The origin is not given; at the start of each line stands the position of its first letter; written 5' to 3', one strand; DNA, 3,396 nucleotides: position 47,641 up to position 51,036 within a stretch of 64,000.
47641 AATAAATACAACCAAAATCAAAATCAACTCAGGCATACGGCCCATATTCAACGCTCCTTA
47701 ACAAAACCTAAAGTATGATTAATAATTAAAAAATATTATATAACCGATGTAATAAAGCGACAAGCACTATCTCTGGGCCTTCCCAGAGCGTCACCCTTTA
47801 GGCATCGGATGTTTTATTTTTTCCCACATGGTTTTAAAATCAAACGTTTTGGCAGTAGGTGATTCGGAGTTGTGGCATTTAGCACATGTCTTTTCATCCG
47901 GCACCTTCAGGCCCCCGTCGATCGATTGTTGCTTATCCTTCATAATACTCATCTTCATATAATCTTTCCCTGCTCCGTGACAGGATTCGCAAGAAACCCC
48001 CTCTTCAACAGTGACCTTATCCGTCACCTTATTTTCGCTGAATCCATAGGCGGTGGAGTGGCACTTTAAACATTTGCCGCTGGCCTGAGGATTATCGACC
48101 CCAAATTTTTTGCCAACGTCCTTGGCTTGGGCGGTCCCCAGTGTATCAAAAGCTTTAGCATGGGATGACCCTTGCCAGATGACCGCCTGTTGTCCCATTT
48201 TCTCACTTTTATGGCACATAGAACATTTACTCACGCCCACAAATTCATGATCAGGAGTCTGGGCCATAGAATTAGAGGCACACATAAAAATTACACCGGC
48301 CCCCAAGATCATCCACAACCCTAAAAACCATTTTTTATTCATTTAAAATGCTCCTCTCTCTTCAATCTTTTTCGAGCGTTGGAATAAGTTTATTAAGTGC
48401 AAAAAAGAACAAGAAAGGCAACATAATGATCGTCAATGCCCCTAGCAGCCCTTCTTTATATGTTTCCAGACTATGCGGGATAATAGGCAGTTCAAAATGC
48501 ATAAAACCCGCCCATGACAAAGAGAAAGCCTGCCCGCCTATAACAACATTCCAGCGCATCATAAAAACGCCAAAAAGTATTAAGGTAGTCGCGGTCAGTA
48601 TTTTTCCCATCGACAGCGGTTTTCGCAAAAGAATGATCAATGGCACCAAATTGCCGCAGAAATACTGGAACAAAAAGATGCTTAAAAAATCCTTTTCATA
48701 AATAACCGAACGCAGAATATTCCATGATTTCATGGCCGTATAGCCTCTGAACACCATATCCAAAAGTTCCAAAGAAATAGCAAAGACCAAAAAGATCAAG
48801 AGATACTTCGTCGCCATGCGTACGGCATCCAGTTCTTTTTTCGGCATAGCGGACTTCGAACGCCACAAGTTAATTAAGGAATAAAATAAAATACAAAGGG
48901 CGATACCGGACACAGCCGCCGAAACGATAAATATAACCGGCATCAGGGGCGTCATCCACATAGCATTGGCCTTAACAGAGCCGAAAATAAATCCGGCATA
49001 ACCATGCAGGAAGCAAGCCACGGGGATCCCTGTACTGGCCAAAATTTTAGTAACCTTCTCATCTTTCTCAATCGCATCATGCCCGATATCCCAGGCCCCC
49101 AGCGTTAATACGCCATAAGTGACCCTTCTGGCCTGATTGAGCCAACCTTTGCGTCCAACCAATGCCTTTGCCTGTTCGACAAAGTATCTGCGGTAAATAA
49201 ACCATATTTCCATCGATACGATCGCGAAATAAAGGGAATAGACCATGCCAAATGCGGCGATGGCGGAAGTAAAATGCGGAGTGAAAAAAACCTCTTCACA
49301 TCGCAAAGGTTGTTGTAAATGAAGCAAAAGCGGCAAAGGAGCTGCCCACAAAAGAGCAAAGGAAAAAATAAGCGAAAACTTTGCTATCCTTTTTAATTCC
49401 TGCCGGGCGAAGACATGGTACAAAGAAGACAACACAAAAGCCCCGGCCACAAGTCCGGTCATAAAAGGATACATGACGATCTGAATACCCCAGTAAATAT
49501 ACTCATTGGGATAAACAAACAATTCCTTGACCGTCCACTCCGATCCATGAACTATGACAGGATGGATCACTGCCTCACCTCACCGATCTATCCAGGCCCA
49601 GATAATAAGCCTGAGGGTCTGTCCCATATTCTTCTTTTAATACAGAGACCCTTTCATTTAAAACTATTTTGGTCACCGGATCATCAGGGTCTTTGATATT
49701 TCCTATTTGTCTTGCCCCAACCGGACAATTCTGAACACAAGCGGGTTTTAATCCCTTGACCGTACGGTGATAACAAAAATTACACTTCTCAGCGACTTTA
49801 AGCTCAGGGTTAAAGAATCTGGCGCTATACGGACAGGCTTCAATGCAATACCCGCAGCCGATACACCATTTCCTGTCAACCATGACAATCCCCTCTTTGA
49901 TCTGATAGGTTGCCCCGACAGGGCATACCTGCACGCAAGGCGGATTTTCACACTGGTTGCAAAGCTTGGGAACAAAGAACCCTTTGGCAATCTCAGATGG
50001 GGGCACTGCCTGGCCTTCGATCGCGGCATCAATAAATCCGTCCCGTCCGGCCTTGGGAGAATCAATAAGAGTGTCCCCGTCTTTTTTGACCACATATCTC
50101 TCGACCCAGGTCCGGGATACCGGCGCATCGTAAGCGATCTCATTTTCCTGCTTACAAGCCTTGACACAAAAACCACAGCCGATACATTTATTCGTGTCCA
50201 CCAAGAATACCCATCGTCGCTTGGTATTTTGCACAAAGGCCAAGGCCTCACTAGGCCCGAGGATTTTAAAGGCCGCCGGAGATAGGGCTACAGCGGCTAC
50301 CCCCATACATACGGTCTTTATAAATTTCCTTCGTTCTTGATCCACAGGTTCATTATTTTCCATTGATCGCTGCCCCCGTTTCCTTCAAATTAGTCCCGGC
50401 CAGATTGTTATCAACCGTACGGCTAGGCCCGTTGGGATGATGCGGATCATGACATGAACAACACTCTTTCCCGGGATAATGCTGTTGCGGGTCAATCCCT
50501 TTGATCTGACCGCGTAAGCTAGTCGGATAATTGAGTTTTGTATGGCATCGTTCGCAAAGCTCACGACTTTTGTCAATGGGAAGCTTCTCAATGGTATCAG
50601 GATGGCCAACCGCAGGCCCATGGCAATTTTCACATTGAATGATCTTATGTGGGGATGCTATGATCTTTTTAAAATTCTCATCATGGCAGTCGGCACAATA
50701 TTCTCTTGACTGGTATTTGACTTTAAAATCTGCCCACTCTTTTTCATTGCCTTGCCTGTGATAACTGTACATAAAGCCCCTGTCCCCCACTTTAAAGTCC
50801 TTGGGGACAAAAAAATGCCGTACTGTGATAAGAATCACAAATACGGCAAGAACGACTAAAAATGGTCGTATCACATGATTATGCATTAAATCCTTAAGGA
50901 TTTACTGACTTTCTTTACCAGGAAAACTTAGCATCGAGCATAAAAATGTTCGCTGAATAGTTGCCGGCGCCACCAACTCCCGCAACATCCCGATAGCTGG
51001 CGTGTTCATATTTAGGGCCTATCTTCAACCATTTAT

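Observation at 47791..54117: Seven-gene operon joining an MtrAB/PioAB-like porin-cytochrome conduit to a cytochrome-c/FeS/NrfD quinone module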

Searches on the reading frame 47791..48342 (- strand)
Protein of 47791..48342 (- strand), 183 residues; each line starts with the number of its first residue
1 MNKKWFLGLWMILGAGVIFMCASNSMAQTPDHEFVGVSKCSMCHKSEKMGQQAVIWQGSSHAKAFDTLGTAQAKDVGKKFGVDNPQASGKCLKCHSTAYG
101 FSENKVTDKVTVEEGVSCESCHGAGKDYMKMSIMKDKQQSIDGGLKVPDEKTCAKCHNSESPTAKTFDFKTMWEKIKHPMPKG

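Call 3: search_protein_families(library=pfam, proteins=[window:47791-48342:-], max_evalue=0.1)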
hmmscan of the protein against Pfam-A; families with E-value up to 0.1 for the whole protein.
window:47791-48342:- (183 aa): 10 families
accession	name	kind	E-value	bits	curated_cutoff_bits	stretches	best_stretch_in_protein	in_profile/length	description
PF13435.11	Cytochrome_C554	-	1.7e-16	61.3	20.8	1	39-123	1-84/84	Cytochrome c554 and c-prime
PF22113.1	Mtrc-MtrF_II-IV_dom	-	1.1e-07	32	30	1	29-160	20-166/176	Outer membrane cytochrome MtrC/MtrF-like, domains II/IV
PF14522.11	Cytochrome_C7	-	1.1e-07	32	24.8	2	87-158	12-67/67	Cytochrome c7 and related cytochrome c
PF14537.11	Cytochrom_c3_2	-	2.6e-05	25.1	25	2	88-161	6-68/79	Cytochrome c3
PF09699.15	Paired_CXXCH_1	-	0.00011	22.2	20.6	0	85-124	3-38/41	Doubled CXXCH motif (Paired_CXXCH_1)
PF22678.1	Cytochrom_c_NrfB-like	-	0.0005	20.9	27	1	83-139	28-82/89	Cytochrome c-type protein NrfB-like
PF03264.19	Cytochrom_NNT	-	0.0013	19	24.1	0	90-131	38-80/174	NapC/NirT cytochrome c family, N-terminal region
PF02085.21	Cytochrom_CIII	-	0.0054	17.5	22.9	0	32-122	28-101/101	Class III cytochrome C family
PF23392.1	DUF7101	-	0.012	16.1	27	1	116-173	34-93/96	Domain of unknown function (DUF7101)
PF00684.25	DnaJ_CXXCXGXG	-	0.052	14.3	32.7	1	86-127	13-53/65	DnaJ central domain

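Call 4: search_protein_families(library=ncbifam, proteins=[window:47791-48342:-], max_evalue=0.1)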
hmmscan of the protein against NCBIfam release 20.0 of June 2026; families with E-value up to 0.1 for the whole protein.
window:47791-48342:- (183 aa): 11 families
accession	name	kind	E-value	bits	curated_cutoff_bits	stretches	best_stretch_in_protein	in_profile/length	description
NF041198.1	UshA_like_PCGU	equivalog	3.2e-19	68.9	275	1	27-169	398-518/519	UshA-like (seleno)protein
NF043010.1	Cyt554_Nsmonas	equivalog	5.9e-12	45.5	400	1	16-131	13-124/238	cytochrome c-550 CycA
NF041028.1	decahem_GSU2203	exception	3e-06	26.7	325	1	29-161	28-159/317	GSU2203 family decaheme c-type cytochrome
TIGR03508.1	decahem_SO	subfamily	4.9e-06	26.2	192.2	2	90-161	4-81/258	DmsE family decaheme c-type cytochrome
TIGR01904.2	GSu_C4xC__C2xCH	domain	1.8e-05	24.4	27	1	74-130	6-64/73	CxxxxCH/CxxCH domain c-type cytochrome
TIGR01905.1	paired_CXXCH_1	subfamily_domain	0.00017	21.4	25.2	0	85-125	3-39/41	doubled CXXCH domain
TIGR04315.1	octaheme_Shew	subfamily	0.0014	17.8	375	1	38-139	21-120/440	tetrathionate reductase family octaheme c-type cytochrome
TIGR04257.1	nanowire_3heme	domain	0.0019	18.3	40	1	86-126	21-62/75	c(7)-type cytochrome triheme domain-containing protein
TIGR03146.1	cyt_nit_nrfB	equivalog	0.0063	16.8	166.6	0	86-139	82-133/145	cytochrome c nitrite reductase pentaheme subunit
NF045722.1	c3_cytochr_TmcA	equivalog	0.076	12.9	114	0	90-157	59-124/125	acidic tetraheme cytochrome c3 TmcA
NF041895.1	choice_anch_V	domain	0.098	12.7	42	0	102-135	13-45/150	choice-of-anchor V domain-containing protein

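Call 73: search_solved_structures(query=window:47791-48342:-, max_evalue=1)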
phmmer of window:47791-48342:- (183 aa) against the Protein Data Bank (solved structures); distinct sequences matched with E-value up to 1: 13.
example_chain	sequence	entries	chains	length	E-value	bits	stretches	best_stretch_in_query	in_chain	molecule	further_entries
1bvb_A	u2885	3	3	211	4.1e-08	36.6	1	31-153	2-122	CYTOCHROME C-554 | CYTOCHROME C554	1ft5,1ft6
6i5b_A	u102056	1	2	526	1.4e-07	34.8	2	85-171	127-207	Uncharacterized protein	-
3ouq_A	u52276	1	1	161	0.0027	20.8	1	81-123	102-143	Cytochrome c family protein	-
4rkm_A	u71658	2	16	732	0.048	16.8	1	103-126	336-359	MccA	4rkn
6qvm_A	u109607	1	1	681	0.28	14.3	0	107-159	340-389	Multiheme cytochrome cf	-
4qo5_A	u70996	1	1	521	0.34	14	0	32-99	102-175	Hypothetical multiheme protein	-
3ucp_A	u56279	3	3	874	0.38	13.8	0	72-126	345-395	UndA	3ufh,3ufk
2ayj_A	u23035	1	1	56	0.58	13.2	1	74-104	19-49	50S ribosomal protein L40e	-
1w77_A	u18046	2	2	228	0.93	12.6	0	143-175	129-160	2C-METHYL-D-ERYTHRITOL 4-PHOSPHATE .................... | 2-C-methyl-D-erythritol 4-phosphate cytidylyltransferase, chloroplastic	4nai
2yc3_A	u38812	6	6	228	0.99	12.5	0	134-175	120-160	2-C-METHYL-D-ERYTHRITOL 4-PHOSPHATE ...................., CHLOROPLASTIC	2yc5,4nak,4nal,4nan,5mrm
2ycm_A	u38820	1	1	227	0.99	12.5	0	134-175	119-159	2-C-METHYL-D-ERYTHRITOL 4-PHOSPHATE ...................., CHLOROPLASTIC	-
5mrn_A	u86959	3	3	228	0.99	12.5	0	134-175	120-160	2-C-methyl-D-erythritol 4-phosphate cytidylyltransferase, chloroplastic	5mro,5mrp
5mrq_A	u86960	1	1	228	0.99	12.5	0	134-175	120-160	2-C-methyl-D-erythritol 4-phosphate cytidylyltransferase, chloroplastic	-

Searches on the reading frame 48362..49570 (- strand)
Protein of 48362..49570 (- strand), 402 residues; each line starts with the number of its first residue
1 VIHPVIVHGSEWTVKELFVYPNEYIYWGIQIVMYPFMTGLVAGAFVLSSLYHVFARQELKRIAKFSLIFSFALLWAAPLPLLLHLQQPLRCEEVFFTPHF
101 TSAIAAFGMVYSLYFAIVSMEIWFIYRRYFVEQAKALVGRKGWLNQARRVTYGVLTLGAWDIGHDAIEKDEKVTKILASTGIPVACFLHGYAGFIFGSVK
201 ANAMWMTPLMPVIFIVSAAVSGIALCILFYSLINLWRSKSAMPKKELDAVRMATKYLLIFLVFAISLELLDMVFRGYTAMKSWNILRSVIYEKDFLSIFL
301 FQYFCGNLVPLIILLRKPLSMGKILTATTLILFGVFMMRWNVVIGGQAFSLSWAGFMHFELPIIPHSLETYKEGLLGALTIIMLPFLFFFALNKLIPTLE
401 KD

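Call 3: search_protein_families(library=pfam, proteins=[window:48362-49570:-], max_evalue=0.1)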
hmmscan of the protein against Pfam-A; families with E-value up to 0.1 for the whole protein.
window:48362-49570:- (402 aa): 1 family
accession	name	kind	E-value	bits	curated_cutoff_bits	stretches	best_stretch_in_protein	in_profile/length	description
PF03916.19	NrfD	-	1e-39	137.5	25.8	1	23-349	7-311/313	Polysulphide reductase, NrfD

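Call 4: search_protein_families(library=ncbifam, proteins=[window:48362-49570:-], max_evalue=0.1)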
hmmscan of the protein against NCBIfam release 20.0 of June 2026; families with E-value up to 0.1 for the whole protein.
window:48362-49570:- (402 aa): 4 families
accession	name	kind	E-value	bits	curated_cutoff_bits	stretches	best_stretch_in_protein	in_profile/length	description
TIGR03148.1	cyt_nit_nrfD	equivalog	1.5e-12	47.4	347.6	1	25-347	8-312/316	cytochrome c nitrite reductase subunit NrfD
NF045798.1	DsrP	equivalog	1.5e-07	31.2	350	1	168-263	144-236/346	sulfate reduction electron transfer complex DsrMKJOP subunit DsrP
NF041784.1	mnquin_red_QrcD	equivalog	1.7e-06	27.6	570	1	22-122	50-150/408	menaquinone reductase integral membrane subunit QrcD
NF011568.0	PRK14992.1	equivalog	4.3e-06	26.3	314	1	13-377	6-312/341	tetrathionate reductase subunit TtrC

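Call 72: search_solved_structures(query=window:48362-49570:-, max_evalue=0.01)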
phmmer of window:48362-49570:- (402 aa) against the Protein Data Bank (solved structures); distinct sequences matched with E-value up to 0.01: 0.

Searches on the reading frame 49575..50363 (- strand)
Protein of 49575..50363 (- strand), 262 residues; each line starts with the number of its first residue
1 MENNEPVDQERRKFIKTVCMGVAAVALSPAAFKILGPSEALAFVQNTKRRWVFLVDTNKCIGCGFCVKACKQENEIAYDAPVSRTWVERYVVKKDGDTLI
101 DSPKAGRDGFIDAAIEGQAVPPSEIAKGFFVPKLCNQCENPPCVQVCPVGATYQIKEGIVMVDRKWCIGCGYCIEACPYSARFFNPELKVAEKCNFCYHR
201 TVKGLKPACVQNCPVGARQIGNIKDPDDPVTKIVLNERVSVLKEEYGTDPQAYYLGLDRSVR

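Call 3: search_protein_families(library=pfam, proteins=[window:49575-50363:-], max_evalue=0.1)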
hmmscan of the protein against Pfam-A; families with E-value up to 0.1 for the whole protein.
window:49575-50363:- (262 aa): 19 families
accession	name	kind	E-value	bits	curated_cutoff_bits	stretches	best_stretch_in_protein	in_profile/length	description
PF13247.11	Fer4_11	-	4e-26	91.6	26.2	1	128-222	3-99/100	4Fe-4S dicluster domain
PF00037.32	Fer4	-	9.2e-16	57.4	21.1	2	161-181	2-22/24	4Fe-4S binding domain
PF12838.12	Fer4_7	-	1.3e-15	58.1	27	2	59-151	1-52/52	4Fe-4S dicluster domain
PF12797.12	Fer4_2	-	5.5e-13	48.4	24.5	2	51-71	1-21/22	4Fe-4S binding domain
PF12837.12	Fer4_6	-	7.1e-13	48.3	25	3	53-71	2-20/24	4Fe-4S binding domain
PF13237.11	Fer4_10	-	2.2e-12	47.1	25.5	3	131-178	5-53/53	4Fe-4S dicluster domain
PF13187.11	Fer4_9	-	4.5e-12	46.3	27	2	135-180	2-50/52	4Fe-4S dicluster domain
PF12798.12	Fer4_3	-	4.5e-09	36.9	27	1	167-181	1-15/15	4Fe-4S binding domain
PF13183.11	Fer4_8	-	5.9e-09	36.8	27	1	58-150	3-67/68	4Fe-4S dicluster domain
PF13534.11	Fer4_17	-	1.4e-08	35.6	22.2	2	59-76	1-18/61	4Fe-4S dicluster domain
PF25160.1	LdpA_Fe-S-bd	-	4.5e-08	33.2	27.6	2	137-180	4-41/49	LdpA Fe-S cluster-binding domain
PF14697.11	Fer4_21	-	2.2e-06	28.1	35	2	55-73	3-21/59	4Fe-4S dicluster domain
PF12800.12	Fer4_4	-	6e-06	26.6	24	2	58-71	2-15/17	4Fe-4S binding domain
PF13484.11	Fer4_16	-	1e-05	26.6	30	1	164-179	50-65/66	4Fe-4S double cluster binding domain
PF13746.11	Fer4_18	-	5.5e-05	23.8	27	1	135-177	61-95/114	4Fe-4S dicluster domain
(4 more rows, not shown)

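Call 4: search_protein_families(library=ncbifam, proteins=[window:49575-50363:-], max_evalue=0.1)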
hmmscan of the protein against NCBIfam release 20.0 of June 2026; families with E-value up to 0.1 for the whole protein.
window:49575-50363:- (262 aa): 98 families (the best 25 are shown)
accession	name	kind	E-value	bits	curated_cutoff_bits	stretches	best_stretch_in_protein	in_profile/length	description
NF011569.0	PRK14993.1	equivalog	3.5e-61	206.8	416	2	127-259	92-226/244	tetrathionate reductase subunit TtrB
NF045797.1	DsrO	equivalog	1.1e-53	182.1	200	2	130-255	98-234/235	sulfate reduction electron transfer complex DsrMKJOP subunit DsrO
TIGR03149.1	cyt_nit_nrfC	equivalog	1.3e-44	152.2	377.6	2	130-256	89-217/225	cytochrome c nitrite reductase Fe-S protein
NF041715.1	arsenate_red_ArrB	equivalog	2.2e-39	135.4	450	3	189-255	159-225/233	arsenate respiratory reductase iron-sulfur subunit ArrB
TIGR03478.1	DMSO_red_II_bet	subfamily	7.2e-39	133.6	480.7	2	129-255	125-253/321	DMSO reductase family type II enzyme, iron-sulfur subunit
NF042979.1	EthbenzDh_ebdB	equivalog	2.2e-36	125.5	740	2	129-255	147-275/354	ethylbenzene dehydrogenase subunit beta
TIGR02951.1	DMSO_dmsB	equivalog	1.2e-33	116.4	214.1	2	129-224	58-154/161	DMSO/selenate family reductase complex B subunit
NF041782.1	mnquin_red_QrcC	equivalog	4e-31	108.5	400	3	119-185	52-119/239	menaquinone reductase iron-sulfur cluster-binding subunit QrcC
NF008134.0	PRK10882.1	equivalog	9.1e-31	107.1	263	1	9-225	2-210/329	hydrogenase 2 operon protein HybA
NF007382.0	PRK09898.1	equivalog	2.6e-27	95.7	213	2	130-225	118-205/208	ferredoxin-like protein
TIGR01582.1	FDH-beta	equivalog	5.8e-24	84.7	334.7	1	44-229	15-188/283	formate dehydrogenase subunit beta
NF045715.1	sulf_resp_HmcB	equivalog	5.1e-22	78.3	420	1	10-224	1-199/307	sulfate respiration complex iron-sulfur protein HmcB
TIGR01660.1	narH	equivalog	1.3e-21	76.6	524.05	1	130-231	178-280/492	nitrate reductase subunit beta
NF038355.1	FDH3_beta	equivalog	1.3e-20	74.2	240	2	135-196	54-120/180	formate dehydrogenase FDH3 subunit beta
NF007658.0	PRK10330.1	equivalog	8.4e-16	58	260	1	133-181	56-103/181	electron transport protein HydN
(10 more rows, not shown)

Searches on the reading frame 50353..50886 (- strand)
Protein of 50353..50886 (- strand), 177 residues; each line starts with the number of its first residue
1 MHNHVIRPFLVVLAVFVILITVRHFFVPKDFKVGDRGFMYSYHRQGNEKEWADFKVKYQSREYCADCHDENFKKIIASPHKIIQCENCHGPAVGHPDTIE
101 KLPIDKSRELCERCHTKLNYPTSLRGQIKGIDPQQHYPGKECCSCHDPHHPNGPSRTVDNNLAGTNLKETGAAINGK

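Call 3: search_protein_families(library=pfam, proteins=[window:50353-50886:-], max_evalue=0.1)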
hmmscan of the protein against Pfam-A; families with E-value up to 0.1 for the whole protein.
window:50353-50886:- (177 aa): 6 families
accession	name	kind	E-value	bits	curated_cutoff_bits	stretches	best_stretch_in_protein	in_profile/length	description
PF14522.11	Cytochrome_C7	-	2.6e-08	34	24.8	2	107-151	12-53/67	Cytochrome c7 and related cytochrome c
PF09699.15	Paired_CXXCH_1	-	2.7e-07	30.6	20.6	2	84-117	8-38/41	Doubled CXXCH motif (Paired_CXXCH_1)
PF14537.11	Cytochrom_c3_2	-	3.4e-05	24.7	25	2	83-151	7-69/79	Cytochrome c3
PF22113.1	Mtrc-MtrF_II-IV_dom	-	0.0049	16.8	30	0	106-149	118-166/176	Outer membrane cytochrome MtrC/MtrF-like, domains II/IV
PF02591.20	Zn_ribbon_9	-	0.04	14.4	29.1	0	74-89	16-30/33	C4-type zinc ribbon domain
PF01667.23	Ribosomal_S27e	-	0.096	12.9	24.5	0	64-89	10-33/55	Ribosomal protein S27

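Call 4: search_protein_families(library=ncbifam, proteins=[window:50353-50886:-], max_evalue=0.1)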
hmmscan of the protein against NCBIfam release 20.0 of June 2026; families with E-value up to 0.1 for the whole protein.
window:50353-50886:- (177 aa): 7 families
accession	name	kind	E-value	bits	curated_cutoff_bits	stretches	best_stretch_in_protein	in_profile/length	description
TIGR01905.1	paired_CXXCH_1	subfamily_domain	1.1e-05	25.2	25.2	1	84-118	8-39/41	doubled CXXCH domain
NF041198.1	UshA_like_PCGU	equivalog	1.1e-05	24.2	275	1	80-117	470-510/519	UshA-like (seleno)protein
TIGR03508.1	decahem_SO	subfamily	0.00012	21.6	192.2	1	58-156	67-160/258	DmsE family decaheme c-type cytochrome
TIGR03507.1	decahem_SO1788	subfamily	0.00067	18.2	209.3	1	79-157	240-313/672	OmcA/MtrC family decaheme c-type cytochrome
NF041028.1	decahem_GSU2203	exception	0.0011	18.2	325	1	54-150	141-233/317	GSU2203 family decaheme c-type cytochrome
TIGR03153.1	cytochr_NrfH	equivalog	0.0063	16.6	134.2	1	57-92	24-62/138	cytochrome c nitrite reductase small subunit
TIGR04257.1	nanowire_3heme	domain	0.052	13.7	40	1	109-148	24-60/75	c(7)-type cytochrome triheme domain-containing protein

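Call 74: search_solved_structures(query=window:50353-50886:-, max_evalue=1)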
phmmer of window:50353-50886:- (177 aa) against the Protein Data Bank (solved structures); distinct sequences matched with E-value up to 1: 7.
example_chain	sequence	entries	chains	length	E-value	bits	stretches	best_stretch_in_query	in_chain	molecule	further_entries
4rkm_A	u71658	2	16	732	0.0036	20.4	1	54-124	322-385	MccA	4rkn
9l08_A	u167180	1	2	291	0.0085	19.2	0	38-84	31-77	Covalently Connected Cytochrome c555 trimer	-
6i5b_A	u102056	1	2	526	0.12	15.5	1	73-141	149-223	Uncharacterized protein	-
6jzb_A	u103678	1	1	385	0.14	15.2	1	54-122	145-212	Chaperone protein DnaJ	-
2j7a_C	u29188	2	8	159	0.23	14.6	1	54-124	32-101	CYTOCHROME C QUINOL DEHYDROGENASE NRFH | NAPC/NIRT CYTOCHROME C FAMILY PROTEIN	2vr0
3pmq_A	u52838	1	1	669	0.44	13.6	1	73-148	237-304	Decaheme cytochrome c MtrF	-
28pb_A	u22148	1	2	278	0.63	13.1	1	76-161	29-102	Cytochrome c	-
